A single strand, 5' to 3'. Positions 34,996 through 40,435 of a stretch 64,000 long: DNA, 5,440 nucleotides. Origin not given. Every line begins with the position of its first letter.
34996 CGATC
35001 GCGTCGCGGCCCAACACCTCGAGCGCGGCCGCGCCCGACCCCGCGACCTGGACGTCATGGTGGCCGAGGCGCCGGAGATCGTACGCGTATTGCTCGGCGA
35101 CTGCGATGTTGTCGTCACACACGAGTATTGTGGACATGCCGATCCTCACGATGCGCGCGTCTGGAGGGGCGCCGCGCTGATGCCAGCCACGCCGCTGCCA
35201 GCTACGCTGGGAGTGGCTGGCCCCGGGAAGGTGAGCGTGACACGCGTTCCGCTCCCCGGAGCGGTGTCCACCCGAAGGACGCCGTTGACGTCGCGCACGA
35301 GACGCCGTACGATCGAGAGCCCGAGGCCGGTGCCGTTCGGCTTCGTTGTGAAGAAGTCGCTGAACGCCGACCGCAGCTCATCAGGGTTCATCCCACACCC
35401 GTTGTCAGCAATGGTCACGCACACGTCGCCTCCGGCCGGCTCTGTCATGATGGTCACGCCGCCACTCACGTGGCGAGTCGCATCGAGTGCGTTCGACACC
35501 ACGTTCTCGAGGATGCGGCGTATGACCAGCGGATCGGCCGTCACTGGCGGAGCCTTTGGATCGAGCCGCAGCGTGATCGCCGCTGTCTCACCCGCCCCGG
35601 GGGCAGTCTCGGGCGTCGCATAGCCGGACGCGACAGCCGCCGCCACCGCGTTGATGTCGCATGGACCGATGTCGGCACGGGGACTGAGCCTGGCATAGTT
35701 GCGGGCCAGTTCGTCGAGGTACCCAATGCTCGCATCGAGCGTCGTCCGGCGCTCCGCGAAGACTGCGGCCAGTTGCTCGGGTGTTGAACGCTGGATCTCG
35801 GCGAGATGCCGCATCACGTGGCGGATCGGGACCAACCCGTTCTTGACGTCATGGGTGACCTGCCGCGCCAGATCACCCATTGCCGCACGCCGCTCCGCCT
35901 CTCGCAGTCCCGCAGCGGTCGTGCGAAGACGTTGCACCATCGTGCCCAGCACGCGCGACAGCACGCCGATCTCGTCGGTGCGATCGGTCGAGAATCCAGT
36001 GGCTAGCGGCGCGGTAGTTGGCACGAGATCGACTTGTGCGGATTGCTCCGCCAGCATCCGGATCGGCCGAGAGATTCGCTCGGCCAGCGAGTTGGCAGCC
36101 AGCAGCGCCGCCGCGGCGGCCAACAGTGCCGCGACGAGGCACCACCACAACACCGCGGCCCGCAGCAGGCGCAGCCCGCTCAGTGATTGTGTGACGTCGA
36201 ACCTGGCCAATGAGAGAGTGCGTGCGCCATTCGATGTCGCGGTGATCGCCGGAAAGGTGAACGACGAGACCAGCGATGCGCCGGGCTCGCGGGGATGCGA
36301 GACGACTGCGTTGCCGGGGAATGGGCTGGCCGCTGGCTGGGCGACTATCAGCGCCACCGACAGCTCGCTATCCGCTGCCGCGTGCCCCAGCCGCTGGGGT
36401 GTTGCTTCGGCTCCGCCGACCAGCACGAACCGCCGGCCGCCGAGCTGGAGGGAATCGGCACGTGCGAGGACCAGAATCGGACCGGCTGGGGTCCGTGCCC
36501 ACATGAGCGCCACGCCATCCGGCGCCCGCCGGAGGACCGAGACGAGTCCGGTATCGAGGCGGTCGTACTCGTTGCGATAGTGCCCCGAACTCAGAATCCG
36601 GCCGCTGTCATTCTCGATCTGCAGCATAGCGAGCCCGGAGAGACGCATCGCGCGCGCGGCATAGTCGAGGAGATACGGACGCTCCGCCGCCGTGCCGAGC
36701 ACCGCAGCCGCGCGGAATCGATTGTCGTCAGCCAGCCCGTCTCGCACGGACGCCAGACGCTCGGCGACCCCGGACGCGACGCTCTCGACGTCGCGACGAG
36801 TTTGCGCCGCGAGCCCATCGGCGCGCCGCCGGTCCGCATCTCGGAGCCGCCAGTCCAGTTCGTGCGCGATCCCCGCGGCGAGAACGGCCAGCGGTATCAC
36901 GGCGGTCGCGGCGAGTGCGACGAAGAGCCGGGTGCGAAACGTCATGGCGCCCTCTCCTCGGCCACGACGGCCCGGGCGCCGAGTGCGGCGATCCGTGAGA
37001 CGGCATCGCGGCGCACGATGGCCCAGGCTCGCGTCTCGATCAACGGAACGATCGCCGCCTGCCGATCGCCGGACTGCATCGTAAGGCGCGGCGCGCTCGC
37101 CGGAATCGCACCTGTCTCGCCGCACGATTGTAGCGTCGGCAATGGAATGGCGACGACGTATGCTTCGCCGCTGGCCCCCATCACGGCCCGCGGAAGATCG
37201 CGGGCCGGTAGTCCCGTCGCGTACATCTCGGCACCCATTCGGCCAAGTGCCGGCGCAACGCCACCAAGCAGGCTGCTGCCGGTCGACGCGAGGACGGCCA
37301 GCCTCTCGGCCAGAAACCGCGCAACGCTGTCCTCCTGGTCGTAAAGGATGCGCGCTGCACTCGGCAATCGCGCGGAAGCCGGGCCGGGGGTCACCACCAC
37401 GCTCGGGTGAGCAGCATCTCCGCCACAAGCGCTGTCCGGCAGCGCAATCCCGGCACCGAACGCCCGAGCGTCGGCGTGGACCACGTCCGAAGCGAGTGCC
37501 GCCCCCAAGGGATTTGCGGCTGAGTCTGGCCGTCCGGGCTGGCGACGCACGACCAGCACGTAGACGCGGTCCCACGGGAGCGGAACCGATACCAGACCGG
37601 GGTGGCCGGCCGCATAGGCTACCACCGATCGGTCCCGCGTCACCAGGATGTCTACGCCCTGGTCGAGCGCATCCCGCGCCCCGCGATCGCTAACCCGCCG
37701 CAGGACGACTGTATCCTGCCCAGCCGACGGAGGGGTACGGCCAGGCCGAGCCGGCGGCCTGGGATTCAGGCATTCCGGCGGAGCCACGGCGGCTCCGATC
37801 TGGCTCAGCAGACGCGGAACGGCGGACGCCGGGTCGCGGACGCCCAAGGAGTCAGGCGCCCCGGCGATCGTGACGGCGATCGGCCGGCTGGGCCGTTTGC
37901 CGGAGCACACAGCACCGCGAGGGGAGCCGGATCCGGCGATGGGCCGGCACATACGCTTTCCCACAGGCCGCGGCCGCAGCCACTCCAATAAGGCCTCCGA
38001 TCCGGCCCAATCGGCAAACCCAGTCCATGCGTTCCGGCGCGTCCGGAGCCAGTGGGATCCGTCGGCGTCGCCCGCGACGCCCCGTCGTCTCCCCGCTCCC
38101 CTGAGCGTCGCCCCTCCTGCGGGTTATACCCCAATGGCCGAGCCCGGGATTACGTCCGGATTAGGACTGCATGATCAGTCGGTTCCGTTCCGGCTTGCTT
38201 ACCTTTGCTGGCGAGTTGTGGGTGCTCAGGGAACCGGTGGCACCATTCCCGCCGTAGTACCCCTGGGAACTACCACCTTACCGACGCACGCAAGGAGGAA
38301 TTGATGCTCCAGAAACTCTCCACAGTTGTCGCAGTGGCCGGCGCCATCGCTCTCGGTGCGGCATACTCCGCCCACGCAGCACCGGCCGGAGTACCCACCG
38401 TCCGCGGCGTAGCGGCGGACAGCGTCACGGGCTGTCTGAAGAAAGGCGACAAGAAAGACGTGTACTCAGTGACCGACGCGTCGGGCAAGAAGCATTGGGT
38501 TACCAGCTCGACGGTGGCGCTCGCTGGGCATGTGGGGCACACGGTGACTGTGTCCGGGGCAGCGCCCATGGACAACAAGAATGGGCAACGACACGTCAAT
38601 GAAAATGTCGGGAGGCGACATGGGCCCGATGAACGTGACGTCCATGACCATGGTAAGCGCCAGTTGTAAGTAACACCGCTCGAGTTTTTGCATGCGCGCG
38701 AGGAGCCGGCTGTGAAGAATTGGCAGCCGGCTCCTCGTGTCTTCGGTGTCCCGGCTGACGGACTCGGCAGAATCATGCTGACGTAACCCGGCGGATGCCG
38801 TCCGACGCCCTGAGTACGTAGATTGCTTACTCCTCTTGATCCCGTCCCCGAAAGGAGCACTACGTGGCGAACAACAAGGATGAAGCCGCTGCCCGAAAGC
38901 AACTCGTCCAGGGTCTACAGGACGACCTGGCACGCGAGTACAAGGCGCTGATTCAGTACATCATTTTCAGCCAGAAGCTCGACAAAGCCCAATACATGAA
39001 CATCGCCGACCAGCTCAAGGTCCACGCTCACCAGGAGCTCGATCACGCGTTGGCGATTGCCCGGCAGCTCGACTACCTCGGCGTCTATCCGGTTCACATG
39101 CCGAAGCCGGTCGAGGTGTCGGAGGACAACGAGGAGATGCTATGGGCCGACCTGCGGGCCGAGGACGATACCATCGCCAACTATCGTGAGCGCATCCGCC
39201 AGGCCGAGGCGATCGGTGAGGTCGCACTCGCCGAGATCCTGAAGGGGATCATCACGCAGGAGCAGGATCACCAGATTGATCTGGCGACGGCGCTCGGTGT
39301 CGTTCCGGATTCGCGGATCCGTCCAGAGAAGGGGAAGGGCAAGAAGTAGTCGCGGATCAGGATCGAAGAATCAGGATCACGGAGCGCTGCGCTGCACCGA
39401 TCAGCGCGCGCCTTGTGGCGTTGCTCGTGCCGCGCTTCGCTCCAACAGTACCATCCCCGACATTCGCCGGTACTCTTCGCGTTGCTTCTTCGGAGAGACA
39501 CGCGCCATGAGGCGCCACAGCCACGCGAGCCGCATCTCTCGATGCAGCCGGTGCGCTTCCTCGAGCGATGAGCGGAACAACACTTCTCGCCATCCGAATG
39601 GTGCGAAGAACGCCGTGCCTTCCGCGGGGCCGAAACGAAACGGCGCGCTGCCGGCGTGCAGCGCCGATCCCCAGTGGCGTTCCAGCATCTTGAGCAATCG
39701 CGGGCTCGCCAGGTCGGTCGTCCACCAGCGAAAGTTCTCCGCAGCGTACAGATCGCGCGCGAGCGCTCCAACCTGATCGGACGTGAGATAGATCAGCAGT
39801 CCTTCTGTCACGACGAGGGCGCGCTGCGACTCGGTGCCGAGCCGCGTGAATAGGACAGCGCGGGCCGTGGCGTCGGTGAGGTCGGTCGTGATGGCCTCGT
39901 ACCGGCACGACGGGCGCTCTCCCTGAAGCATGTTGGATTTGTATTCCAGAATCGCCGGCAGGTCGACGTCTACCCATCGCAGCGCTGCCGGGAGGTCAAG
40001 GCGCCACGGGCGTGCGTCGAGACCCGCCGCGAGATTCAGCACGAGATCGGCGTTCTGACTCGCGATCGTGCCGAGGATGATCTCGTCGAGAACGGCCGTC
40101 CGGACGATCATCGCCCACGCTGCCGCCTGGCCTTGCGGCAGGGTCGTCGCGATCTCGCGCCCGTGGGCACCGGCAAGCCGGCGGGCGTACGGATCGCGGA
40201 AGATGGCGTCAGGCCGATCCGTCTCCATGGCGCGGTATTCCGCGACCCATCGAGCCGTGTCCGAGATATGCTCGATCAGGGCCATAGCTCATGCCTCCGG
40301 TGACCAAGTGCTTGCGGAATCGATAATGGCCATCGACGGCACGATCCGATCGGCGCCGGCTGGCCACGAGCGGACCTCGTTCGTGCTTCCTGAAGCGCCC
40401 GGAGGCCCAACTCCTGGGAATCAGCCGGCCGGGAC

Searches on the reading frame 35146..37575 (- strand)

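Call 10: search_protein_families(library=pfam, proteins=[window:35146-37575:-], max_evalue=0.0001)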
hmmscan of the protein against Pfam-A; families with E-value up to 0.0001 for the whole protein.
window:35146-37575:- (809 aa): 1 family
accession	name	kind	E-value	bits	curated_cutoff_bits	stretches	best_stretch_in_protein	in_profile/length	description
PF02518.31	HATPase_c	-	6.6e-25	88.1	26.4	1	681-784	2-108/111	Histidine kinase-, DNA gyrase B-, and HSP90-like ATPase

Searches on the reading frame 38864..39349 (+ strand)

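Call 10: search_protein_families(library=pfam, proteins=[window:38864-39349:+], max_evalue=0.0001)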
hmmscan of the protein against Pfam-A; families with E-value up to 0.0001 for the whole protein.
window:38864-39349:+ (161 aa): 2 families
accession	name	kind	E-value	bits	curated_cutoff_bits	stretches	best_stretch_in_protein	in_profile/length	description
PF00210.30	Ferritin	-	4.9e-17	62.6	24.5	1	16-145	2-137/142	Ferritin-like domain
PF02915.23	Rubrerythrin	-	7.4e-05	23.6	22.8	0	22-141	7-134/137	Rubrerythrin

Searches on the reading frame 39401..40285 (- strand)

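Call 10: search_protein_families(library=pfam, proteins=[window:39401-40285:-], max_evalue=0.0001)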
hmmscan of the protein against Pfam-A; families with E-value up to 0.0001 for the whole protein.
window:39401-40285:- (294 aa): 1 family
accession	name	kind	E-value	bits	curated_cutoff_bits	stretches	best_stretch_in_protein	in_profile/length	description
PF04072.20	LCM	-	1.8e-29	103.4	22.3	1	13-177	3-184/187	Leucine carboxyl methyltransferase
